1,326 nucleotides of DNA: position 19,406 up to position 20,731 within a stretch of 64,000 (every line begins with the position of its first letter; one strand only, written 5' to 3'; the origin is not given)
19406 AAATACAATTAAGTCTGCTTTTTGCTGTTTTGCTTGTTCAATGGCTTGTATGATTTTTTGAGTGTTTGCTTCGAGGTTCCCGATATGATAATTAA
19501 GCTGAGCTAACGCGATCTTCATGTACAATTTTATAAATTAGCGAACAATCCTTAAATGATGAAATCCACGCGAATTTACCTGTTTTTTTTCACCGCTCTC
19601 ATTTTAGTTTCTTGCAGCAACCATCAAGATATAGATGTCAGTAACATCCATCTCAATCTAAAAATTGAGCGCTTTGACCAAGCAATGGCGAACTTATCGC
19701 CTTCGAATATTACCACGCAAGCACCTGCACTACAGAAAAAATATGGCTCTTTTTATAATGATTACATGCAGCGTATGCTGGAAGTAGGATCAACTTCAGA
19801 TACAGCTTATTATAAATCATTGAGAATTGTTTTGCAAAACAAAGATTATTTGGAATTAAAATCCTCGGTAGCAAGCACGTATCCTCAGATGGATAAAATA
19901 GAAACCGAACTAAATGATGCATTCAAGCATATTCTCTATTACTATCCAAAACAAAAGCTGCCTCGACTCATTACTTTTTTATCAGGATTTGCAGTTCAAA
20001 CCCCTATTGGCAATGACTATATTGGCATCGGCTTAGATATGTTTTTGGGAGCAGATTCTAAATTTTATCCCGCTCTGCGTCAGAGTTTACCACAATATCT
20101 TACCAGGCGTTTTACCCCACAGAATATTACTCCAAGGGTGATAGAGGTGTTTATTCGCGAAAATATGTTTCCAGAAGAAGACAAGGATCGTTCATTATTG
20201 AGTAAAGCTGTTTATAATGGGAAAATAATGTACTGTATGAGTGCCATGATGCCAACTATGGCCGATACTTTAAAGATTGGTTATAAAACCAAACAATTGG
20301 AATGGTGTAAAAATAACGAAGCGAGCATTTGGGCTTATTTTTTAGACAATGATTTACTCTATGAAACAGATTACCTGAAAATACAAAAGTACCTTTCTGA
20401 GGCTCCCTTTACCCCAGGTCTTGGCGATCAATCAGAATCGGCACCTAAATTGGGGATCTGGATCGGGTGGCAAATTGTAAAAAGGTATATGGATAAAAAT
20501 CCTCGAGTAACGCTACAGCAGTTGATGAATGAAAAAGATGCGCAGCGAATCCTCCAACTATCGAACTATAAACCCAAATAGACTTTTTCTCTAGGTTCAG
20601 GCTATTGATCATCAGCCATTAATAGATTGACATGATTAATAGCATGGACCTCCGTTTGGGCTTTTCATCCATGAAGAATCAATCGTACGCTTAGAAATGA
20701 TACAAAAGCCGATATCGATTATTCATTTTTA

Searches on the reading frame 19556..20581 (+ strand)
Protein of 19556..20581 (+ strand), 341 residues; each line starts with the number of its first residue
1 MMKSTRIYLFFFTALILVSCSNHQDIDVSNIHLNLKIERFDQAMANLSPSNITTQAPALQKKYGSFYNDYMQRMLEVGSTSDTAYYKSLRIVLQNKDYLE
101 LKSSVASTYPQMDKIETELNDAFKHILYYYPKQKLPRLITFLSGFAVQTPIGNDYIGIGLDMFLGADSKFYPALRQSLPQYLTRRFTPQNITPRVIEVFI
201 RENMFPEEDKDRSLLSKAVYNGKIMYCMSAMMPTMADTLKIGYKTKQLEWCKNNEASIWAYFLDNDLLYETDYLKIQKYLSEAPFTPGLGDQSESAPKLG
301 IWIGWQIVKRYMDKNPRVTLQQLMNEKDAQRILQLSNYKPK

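Call 44: search_protein_families(library=pfam, proteins=[window:19556-20581:+], max_evalue=0.00001)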
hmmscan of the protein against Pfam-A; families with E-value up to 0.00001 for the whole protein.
window:19556-20581:+ (341 aa): 1 family
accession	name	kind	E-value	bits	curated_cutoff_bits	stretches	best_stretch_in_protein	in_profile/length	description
PF25594.1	GldB_lipo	-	4.8e-108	361.9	27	1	22-340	2-309/309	Gliding motility protein GldB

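Call 81: list_cluster_members(proteins=[window:19556-20581:+, window:45235-48690:-, P0002, P0009])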
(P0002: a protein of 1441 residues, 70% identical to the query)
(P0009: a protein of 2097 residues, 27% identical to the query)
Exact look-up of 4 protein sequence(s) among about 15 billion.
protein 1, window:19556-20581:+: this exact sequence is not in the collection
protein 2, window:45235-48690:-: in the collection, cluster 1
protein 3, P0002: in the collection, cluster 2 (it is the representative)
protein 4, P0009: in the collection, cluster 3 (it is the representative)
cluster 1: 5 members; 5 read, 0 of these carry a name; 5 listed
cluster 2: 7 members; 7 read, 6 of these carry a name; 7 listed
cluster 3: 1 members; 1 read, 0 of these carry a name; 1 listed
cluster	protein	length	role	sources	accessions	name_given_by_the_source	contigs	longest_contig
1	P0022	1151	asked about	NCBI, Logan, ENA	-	-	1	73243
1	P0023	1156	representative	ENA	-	-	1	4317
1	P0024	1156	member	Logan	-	-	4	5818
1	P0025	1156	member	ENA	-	-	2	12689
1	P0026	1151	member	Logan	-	-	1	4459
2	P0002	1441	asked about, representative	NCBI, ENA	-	-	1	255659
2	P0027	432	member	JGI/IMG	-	hypothetical protein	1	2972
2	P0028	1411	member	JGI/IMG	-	hypothetical protein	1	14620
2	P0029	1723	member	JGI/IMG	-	hypothetical protein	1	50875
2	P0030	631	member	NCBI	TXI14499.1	MAG: hypothetical protein E6Q66_06480, partial [Pedobacter sp.]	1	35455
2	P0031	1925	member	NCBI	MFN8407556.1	MAG: hypothetical protein U0X71_08790 [Sphingobacteriaceae bacterium]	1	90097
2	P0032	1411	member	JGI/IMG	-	hypothetical protein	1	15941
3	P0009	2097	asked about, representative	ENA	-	-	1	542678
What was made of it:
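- Giants within one >90%-identity cluster measure 1925, 1723 and 1411 aa (call 81).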

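Call 82: find_encoding_contigs(protein=P0031, flank=10000, max_places=3)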
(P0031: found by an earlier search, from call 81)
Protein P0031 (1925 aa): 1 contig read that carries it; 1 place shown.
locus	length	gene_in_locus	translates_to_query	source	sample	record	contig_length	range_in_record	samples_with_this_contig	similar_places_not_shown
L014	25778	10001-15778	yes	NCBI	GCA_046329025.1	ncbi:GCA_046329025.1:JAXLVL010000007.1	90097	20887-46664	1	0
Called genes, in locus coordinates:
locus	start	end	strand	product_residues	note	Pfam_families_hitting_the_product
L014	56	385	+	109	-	PF11680:DUF3276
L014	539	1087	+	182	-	PF02525:Flavodoxin_2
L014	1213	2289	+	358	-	PF04371:PAD_porph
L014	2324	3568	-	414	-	PF08245:Mur_ligase_M, PF02875:Mur_ligase_C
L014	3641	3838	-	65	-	-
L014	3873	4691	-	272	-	-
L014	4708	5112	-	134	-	PF02472:ExbD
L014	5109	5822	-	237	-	PF01618:MotA_ExbB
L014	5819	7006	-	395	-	PF18174:HU-CCDC81_bac_1, PF18175:HU-CCDC81_bac_2 (weak), PF05036:SPOR (weak)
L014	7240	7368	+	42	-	-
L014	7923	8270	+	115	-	-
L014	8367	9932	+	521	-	-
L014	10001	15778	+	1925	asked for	-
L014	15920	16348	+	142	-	-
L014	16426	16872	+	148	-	-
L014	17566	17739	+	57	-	-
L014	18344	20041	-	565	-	-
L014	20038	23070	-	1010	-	PF00515:TPR_1 (faint), PF07719:TPR_2 (faint), PF13432:TPR_16 (faint), PF23914:TPR_CcmH_CycH (faint), PF13174:TPR_6 (faint), PF12895:ANAPC3 (weak), PF09976:TPR_21 (weak), PF13525:YfiO, +7 more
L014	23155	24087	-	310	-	PF02729:OTCace_N, PF00185:OTCace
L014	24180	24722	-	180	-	PF00156:Pribosyltran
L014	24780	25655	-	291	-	-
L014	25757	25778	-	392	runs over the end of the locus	PF07719:TPR_2 (faint), PF13414:TPR_11 (faint), PF13428:TPR_14 (faint), PF14559:TPR_19 (faint), PF23914:TPR_CcmH_CycH (faint), PF13432:TPR_16 (faint), PF13431:TPR_17 (faint), PF00515:TPR_1 (weak)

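Call 83: find_encoding_contigs(protein=P0029, flank=10000, max_places=3)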
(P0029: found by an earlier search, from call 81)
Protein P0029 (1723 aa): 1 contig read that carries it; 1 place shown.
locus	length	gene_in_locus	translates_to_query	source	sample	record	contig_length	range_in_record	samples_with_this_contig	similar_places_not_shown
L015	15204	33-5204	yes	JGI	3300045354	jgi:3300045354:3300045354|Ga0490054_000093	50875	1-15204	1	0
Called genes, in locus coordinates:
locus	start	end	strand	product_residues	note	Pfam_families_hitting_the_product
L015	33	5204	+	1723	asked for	-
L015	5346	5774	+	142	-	-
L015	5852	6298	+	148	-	-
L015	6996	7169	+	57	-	-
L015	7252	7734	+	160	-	PF02517:Rce1-like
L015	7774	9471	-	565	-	-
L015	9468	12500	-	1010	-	PF00515:TPR_1 (faint), PF07719:TPR_2 (faint), PF13432:TPR_16 (faint), PF23914:TPR_CcmH_CycH (faint), PF13174:TPR_6 (faint), PF12895:ANAPC3 (weak), PF09976:TPR_21 (weak), PF13525:YfiO, +7 more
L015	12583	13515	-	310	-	PF02729:OTCace_N, PF00185:OTCace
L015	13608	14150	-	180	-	PF00156:Pribosyltran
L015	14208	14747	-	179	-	-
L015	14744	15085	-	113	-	-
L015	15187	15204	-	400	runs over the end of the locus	PF13428:TPR_14 (faint), PF23914:TPR_CcmH_CycH (faint), PF07719:TPR_2 (faint), PF13414:TPR_11 (faint), PF14559:TPR_19 (faint), PF13432:TPR_16 (faint), PF13431:TPR_17 (faint), PF00515:TPR_1 (weak)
